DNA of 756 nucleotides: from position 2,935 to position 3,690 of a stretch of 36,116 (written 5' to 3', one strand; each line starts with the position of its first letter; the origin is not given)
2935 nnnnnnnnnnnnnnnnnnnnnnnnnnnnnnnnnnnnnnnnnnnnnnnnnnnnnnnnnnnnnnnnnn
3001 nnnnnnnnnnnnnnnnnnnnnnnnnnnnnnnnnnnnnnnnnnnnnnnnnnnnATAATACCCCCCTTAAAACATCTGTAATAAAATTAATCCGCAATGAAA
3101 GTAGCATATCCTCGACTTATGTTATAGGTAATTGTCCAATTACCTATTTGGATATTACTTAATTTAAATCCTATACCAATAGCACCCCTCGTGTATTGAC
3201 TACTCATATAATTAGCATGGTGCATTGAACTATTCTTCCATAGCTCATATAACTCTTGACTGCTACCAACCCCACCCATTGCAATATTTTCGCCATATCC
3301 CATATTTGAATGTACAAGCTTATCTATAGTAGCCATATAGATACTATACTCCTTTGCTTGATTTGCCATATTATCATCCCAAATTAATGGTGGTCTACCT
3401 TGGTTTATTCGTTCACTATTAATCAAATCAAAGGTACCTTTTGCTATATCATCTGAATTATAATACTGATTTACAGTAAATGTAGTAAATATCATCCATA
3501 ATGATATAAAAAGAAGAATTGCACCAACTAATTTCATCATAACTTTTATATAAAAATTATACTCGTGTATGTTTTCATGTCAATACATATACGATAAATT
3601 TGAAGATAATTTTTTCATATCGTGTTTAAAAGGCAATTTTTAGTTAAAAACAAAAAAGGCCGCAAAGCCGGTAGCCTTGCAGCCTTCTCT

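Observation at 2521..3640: AT-rich three-gene islet wedged between a sugar-phosphate isomerase gene and the rpsI terminator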

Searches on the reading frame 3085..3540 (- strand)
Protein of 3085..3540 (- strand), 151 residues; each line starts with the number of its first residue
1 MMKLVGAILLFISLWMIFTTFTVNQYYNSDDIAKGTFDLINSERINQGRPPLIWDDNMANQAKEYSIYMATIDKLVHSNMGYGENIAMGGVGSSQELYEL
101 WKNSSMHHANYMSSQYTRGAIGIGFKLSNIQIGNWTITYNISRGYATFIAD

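Call 4: search_protein_families(library=pfam, proteins=[window:3085-3540:-], max_evalue=1)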
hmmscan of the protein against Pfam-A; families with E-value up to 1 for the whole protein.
window:3085-3540:- (151 aa): 1 family
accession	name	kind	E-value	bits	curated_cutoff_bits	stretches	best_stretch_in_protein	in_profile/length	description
PF00188.32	CAP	-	8.8e-09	36.7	21.1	1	37-123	1-102/117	Cysteine-rich secretory protein family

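Call 5: search_protein_families(library=phrogs, proteins=[window:3085-3540:-], max_evalue=1)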
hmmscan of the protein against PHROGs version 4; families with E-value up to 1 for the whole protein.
window:3085-3540:- (151 aa): 2 families
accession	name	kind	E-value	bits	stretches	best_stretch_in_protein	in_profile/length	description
phrog_16914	-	moron, auxiliary metabolic gene and host takeover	1.2e-06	29.4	1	56-136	117-194/200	sporulation protein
phrog_26129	-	unknown function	0.19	12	1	109-149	170-210/264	-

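Call 23: find_homologous_proteins(query=window:3085-3540:-)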
Query window:3085-3540:- (151 aa): 11 proteins with E <= 0.001 among 21 candidates.
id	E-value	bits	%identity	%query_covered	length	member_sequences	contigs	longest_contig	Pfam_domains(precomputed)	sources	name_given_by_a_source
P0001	7.7e-96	336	100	100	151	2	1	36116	PF00188.33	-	-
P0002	6.3e-81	288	85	100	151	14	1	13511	PF00188.33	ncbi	-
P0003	3.1e-71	256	78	95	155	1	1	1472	PF00188.33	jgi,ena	-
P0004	6.4e-66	239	70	100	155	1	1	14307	PF00188.33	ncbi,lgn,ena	-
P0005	1.8e-46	176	55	99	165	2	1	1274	PF00188.33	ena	-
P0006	2.0e-42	163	55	89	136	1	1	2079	PF00188.33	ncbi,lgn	-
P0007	4.5e-41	158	51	99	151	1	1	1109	PF00188.33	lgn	-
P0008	1.1e-34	138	77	54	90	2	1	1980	-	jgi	jgi:uncharacterized protein YkwD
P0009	1.3e-32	131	45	95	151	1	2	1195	PF00188.33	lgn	-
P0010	4.1e-32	129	48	89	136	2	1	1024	PF00188.33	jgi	-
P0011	1.2e-26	112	42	95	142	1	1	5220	PF00188.33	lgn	-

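Call 27: find_encoding_contigs(protein=P0002, flank=6000, max_places=4)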
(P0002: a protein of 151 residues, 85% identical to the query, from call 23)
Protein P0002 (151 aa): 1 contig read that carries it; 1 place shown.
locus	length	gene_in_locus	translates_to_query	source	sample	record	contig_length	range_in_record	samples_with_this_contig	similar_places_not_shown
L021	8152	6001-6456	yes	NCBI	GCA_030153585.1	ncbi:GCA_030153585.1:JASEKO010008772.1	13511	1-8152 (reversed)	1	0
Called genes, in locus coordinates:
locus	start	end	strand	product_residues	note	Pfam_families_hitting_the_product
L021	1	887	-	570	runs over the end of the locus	PF00587:tRNA-synt_2b, PF04073:tRNA_edit, PF03129:HGTP_anticodon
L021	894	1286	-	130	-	-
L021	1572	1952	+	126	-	PF20393:Pro_CA_2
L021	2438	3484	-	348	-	PF04551:GcpE, PF26540:GcpE_C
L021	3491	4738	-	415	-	PF02163:Peptidase_M50, PF00595:PDZ (weak), PF13180:PDZ_2, PF17820:PDZ_6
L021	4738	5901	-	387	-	PF01408:GFO_IDH_MocA (faint), PF02670:DXP_reductoisom, PF08436:DXP_redisom_C, PF13288:DXPR_C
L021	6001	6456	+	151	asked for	PF00188:CAP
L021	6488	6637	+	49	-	-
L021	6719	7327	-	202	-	-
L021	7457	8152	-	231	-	?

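Call 28: find_encoding_contigs(protein=P0004, flank=6000, max_places=4)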
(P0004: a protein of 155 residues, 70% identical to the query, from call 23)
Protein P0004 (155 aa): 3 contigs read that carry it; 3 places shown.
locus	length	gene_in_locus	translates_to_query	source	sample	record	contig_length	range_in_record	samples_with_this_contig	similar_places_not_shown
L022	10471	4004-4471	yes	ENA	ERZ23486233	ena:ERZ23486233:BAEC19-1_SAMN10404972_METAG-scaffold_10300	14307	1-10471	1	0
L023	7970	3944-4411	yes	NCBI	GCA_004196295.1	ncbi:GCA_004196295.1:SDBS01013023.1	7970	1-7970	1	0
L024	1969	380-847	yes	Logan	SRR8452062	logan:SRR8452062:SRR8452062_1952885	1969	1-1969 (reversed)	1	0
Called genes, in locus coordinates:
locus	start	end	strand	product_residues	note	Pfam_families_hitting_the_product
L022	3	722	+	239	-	?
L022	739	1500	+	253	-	PF12686:DUF3800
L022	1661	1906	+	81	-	PF20114:DUF6504 (weak)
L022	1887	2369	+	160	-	PF13412:HTH_24 (weak), PF01037:AsnC_trans_reg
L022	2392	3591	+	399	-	PF00155:Aminotran_1_2, PF01053:Cys_Met_Meta_PP (weak), PF01041:DegT_DnrJ_EryC1, PF01212:Beta_elim_lyase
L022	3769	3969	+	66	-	-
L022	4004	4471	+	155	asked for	PF00188:CAP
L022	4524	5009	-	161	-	-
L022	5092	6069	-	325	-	PF00579:tRNA-synt_1b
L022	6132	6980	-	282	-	PF02401:LYTB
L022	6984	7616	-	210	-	PF01553:Acyltransferase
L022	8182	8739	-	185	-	-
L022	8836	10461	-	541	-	PF00753:Lactamase_B (faint), PF12706:Lactamase_B_2 (faint), PF07521:RMMBL (weak)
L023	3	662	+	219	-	?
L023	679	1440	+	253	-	PF12686:DUF3800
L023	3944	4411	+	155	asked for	PF00188:CAP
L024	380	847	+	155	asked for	PF00188:CAP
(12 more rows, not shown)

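Call 38: search_protein_families(library=ncbifam, proteins=[window:3085-3540:-], max_evalue=1)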
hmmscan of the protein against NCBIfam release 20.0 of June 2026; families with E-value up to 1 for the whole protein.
window:3085-3540:- (151 aa): 1 family
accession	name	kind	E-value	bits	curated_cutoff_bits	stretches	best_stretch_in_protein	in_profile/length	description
TIGR02909.1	spore_YkwD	subfamily_domain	3.5e-08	33.4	171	2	83-129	72-115/127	uncharacterized protein, YkwD family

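Call 39: search_protein_families(library=padloc, proteins=[window:3085-3540:-], max_evalue=1)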
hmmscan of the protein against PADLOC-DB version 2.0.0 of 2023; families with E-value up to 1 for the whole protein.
window:3085-3540:- (151 aa): 0 families

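Call 61: search_solved_structures(query=window:3085-3540:-, max_evalue=0.01, show_alignments=1)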
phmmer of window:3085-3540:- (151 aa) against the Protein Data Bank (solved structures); distinct sequences matched with E-value up to 0.01: 4.
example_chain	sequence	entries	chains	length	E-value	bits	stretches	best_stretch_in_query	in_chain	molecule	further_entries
1cfe_A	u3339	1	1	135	1.5e-05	28.5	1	41-117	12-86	PATHOGENESIS-RELATED PROTEIN P14A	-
5ete_A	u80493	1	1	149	9.1e-05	25.9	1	40-104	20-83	Pry1p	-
9lyt_A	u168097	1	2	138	0.00012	25.5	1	41-107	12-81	Basic pathogenesis-related protein PR-1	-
5jys_A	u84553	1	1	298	0.00032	24.2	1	34-104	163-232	Protein PRY1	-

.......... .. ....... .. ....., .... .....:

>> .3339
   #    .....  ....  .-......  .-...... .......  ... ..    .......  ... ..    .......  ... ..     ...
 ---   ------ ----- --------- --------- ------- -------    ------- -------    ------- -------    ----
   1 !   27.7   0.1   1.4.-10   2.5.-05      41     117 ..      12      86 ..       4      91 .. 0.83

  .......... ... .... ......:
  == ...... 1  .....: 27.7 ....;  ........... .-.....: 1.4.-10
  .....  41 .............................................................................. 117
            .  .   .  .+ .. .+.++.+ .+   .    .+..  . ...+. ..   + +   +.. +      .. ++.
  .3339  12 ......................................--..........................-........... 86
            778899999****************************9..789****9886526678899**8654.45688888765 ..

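Call 80: search_dna_similar(query=window:3085-3540:-, collection=phages, mode=protein, max_evalue=0.001, max_rows=10)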
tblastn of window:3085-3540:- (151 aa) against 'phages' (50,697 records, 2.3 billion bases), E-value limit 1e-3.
Records with a match: 1; places in all: 1; records where one place covers at least 80% of the query: 0.
Best place of each record, by identity: <60% 1.
By first word of the organism name: Bacteriophage 1.
By host as written in the record: - 1.
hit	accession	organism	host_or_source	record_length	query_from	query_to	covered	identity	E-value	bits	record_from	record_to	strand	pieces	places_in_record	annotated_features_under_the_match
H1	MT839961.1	Bacteriophage sp.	human fecal samples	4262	15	125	74%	26.8%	3e-4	45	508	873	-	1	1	record has no annotation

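Call 82: find_related_loci(query=window:3085-3540:-, collection=viral_contigs, flank=4000)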
Query window:3085-3540:- (151 aa) in viral_contigs; peptide patterns used: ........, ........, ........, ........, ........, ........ (x = any residue, [..] = any of these).
3 stretches matched a pattern, but none encodes a relative of the query by tblastn (E <= 1e-3).

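Call 89: find_encoding_contigs(protein=P0003, flank=3000, max_places=2)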
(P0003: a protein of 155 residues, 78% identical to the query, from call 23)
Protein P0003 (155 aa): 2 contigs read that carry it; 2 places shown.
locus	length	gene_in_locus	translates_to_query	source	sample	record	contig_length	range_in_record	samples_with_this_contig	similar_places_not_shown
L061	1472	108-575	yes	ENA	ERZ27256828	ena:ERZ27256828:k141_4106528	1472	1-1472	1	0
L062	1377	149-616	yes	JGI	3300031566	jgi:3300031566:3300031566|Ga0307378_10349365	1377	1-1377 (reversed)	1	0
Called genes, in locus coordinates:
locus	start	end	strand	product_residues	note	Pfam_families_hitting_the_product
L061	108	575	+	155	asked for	PF00188:CAP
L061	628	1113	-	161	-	-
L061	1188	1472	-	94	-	?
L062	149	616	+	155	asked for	PF00188:CAP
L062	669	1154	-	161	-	-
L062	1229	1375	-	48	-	?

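Call 90: find_encoding_contigs(protein=P0011, flank=5000, max_places=2)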
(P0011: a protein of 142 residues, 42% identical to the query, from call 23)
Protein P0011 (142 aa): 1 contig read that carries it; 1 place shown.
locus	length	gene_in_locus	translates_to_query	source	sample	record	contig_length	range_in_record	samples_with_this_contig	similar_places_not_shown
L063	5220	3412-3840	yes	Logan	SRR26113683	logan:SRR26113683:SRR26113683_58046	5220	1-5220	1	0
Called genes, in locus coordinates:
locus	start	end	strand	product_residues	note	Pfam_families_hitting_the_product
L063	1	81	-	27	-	?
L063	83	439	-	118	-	-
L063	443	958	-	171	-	PF09681:Phage_rep_org_N (weak)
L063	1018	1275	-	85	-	-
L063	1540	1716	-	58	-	-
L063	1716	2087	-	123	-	PF19663:DUF6166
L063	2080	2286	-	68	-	-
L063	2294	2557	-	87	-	-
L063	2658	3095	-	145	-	-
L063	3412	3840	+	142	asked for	PF00188:CAP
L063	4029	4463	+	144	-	-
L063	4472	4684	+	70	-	-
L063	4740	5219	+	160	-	?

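Call 91: find_encoding_contigs(protein=P0006, flank=3000, max_places=2)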
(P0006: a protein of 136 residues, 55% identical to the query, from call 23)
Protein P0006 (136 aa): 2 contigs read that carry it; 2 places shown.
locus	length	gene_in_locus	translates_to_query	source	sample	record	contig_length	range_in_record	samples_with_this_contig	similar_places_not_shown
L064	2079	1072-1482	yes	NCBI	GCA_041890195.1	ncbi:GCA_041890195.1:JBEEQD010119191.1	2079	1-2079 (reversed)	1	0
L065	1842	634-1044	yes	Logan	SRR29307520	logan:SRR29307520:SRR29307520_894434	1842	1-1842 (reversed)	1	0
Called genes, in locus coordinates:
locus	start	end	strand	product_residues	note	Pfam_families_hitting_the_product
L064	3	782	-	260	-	?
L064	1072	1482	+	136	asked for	PF00188:CAP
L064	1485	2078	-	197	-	?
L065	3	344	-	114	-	?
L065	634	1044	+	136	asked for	PF00188:CAP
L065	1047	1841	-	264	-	?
